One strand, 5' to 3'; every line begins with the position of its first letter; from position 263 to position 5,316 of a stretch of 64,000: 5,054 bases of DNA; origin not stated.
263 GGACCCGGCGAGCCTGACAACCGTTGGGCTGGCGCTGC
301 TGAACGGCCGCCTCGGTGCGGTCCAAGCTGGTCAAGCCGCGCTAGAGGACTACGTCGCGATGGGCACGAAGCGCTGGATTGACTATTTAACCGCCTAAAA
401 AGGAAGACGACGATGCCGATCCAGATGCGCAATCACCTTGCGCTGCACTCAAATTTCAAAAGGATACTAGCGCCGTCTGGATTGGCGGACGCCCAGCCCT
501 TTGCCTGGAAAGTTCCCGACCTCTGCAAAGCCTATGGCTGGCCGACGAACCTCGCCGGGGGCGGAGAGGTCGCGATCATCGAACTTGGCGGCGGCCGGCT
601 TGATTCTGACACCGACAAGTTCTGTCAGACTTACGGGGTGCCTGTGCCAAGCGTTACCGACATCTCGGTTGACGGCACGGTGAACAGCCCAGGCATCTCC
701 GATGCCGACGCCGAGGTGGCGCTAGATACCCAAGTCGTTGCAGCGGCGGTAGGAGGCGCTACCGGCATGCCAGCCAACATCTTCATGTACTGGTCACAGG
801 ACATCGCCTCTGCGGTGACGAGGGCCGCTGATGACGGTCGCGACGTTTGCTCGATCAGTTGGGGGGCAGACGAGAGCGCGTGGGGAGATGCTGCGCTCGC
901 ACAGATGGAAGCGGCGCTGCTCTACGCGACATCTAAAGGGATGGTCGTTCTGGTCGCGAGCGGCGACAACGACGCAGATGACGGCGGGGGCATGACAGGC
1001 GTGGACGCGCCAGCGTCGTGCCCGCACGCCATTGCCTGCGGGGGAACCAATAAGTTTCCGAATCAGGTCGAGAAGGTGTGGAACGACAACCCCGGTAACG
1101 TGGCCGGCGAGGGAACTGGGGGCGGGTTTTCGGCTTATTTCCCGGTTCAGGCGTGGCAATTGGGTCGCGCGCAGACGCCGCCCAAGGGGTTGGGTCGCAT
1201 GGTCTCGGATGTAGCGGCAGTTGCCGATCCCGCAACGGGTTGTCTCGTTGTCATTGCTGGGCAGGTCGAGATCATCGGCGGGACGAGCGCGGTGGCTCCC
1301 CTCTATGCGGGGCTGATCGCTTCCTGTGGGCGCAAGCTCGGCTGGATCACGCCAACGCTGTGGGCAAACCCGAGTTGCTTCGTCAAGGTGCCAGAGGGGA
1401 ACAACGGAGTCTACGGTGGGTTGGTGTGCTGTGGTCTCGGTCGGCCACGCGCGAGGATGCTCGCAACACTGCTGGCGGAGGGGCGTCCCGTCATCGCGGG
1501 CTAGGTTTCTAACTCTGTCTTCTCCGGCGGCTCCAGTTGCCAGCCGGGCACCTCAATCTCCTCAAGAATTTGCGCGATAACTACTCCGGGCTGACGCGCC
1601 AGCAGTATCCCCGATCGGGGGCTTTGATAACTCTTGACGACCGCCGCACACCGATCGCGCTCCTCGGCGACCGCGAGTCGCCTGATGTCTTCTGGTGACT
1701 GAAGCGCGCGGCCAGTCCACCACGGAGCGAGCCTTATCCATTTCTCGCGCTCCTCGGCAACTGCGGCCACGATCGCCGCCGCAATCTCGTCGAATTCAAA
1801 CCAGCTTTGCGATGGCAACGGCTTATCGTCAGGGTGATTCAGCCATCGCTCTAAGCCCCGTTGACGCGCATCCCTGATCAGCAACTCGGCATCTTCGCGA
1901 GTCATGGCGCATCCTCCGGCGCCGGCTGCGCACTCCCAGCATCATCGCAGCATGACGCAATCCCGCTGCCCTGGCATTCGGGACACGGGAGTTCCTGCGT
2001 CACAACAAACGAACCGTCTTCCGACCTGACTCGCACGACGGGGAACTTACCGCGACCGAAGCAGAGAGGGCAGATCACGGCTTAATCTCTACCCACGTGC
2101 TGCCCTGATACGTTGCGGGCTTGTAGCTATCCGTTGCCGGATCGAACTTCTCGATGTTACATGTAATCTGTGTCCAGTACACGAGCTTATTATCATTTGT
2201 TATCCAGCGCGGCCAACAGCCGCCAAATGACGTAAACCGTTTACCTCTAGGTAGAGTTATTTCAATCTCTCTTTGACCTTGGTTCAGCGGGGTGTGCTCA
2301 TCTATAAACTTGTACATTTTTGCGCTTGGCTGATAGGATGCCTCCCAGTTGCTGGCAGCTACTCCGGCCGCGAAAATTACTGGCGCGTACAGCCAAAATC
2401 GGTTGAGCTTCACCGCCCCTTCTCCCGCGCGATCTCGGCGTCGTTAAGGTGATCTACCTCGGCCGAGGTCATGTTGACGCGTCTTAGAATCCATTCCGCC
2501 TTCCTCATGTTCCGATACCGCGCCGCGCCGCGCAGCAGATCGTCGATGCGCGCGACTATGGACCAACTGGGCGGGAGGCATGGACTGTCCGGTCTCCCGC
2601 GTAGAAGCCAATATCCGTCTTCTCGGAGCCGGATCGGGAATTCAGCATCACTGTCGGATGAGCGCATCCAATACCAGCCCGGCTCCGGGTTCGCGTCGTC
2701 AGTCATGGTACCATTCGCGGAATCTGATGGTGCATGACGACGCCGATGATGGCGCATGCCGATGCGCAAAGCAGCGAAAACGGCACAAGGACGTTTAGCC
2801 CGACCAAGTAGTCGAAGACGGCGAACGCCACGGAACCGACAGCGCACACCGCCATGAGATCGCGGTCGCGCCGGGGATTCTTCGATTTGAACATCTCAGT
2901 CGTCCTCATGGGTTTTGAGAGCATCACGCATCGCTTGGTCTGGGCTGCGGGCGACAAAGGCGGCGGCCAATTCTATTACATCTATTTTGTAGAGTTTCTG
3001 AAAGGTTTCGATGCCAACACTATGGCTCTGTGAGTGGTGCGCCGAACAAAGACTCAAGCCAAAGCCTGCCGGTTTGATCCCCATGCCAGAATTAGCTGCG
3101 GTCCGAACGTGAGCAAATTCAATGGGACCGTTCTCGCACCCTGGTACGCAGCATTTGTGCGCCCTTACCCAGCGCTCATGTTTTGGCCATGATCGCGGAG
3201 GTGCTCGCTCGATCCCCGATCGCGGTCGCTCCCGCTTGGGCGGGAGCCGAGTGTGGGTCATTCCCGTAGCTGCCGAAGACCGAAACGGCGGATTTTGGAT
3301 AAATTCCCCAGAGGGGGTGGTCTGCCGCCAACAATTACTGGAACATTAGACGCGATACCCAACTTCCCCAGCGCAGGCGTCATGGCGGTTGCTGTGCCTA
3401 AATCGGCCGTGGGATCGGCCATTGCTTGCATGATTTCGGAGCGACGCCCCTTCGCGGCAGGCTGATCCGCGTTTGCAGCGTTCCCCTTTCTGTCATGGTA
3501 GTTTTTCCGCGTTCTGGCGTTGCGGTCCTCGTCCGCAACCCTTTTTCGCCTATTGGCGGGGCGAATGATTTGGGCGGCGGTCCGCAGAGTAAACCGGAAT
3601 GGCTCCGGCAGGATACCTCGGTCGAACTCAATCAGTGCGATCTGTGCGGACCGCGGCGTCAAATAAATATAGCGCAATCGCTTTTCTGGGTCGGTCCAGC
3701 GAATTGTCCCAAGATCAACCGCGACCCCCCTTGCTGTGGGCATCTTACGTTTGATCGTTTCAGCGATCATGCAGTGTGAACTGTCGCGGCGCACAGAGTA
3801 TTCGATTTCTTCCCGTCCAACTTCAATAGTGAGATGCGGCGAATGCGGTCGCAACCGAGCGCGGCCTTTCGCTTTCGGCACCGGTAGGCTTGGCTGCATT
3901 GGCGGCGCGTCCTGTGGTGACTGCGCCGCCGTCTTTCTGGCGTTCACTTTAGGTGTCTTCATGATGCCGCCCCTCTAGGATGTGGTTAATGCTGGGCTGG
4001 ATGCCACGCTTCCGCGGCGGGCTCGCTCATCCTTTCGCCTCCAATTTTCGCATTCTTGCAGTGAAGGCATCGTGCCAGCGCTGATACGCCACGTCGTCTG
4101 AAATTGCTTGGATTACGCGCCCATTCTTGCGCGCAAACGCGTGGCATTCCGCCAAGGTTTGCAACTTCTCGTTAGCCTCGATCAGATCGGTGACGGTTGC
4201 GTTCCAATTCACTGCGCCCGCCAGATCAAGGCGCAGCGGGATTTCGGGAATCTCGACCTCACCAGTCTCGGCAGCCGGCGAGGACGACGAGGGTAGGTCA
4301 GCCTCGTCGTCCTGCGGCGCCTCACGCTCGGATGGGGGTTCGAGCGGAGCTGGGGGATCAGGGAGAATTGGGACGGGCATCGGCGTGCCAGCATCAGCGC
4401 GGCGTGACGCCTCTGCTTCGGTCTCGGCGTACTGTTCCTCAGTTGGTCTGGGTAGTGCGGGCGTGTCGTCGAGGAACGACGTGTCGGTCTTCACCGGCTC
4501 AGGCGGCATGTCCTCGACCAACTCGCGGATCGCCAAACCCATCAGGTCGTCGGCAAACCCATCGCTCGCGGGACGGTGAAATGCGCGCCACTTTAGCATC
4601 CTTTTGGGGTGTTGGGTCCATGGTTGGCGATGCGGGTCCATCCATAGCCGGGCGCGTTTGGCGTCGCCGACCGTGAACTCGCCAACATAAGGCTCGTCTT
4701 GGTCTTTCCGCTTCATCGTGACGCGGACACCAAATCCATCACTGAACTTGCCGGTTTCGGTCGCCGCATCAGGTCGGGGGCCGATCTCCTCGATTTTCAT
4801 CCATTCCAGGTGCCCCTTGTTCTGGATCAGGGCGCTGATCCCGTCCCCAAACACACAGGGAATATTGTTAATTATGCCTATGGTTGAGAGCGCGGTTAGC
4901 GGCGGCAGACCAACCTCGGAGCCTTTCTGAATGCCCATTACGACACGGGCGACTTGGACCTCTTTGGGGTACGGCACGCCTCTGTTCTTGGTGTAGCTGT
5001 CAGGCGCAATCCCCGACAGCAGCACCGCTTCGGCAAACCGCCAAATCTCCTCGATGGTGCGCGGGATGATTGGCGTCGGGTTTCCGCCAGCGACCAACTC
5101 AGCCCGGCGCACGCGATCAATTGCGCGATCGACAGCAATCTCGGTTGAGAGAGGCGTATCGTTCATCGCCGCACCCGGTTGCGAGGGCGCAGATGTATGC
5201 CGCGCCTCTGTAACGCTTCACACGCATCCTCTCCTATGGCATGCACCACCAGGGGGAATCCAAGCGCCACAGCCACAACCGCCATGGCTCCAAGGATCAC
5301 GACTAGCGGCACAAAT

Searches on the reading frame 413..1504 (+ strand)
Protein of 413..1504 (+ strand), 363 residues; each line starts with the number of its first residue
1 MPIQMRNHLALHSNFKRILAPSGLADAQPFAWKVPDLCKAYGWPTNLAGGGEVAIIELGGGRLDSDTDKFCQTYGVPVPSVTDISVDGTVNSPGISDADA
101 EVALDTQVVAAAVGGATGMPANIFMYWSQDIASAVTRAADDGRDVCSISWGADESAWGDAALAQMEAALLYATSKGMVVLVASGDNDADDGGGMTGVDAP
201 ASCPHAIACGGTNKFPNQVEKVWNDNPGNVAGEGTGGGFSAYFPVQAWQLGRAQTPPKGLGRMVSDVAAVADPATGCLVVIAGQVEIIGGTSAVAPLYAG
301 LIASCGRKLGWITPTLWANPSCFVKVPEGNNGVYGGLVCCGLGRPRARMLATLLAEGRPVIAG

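Call 63: search_protein_families(library=pfam, proteins=[window:413-1504:+], max_evalue=0.001)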
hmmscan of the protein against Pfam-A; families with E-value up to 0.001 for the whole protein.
window:413-1504:+ (363 aa): 1 family
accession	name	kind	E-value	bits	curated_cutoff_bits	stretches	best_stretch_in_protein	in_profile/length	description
PF00082.27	Peptidase_S8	-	2.5e-11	43.9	21.8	1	128-314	96-262/288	Subtilase family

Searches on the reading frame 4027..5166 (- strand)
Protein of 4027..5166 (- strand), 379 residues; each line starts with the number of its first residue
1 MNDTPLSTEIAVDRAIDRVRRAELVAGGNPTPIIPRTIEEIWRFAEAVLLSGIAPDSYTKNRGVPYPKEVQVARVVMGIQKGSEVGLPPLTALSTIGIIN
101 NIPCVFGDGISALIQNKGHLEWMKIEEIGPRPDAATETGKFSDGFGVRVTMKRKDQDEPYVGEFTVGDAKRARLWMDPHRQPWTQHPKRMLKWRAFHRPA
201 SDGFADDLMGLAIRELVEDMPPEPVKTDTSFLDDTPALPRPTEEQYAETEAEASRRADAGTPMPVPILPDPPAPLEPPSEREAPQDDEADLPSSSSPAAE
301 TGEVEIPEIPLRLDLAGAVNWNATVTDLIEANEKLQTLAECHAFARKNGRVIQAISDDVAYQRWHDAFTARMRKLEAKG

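Call 63: search_protein_families(library=pfam, proteins=[window:4027-5166:-], max_evalue=0.001)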
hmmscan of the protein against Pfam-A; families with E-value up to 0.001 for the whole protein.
window:4027-5166:- (379 aa): 1 family
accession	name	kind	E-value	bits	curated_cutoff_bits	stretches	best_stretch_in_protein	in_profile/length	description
PF03837.19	RecT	-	0.00097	19.2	24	0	127-198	82-168/198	RecT family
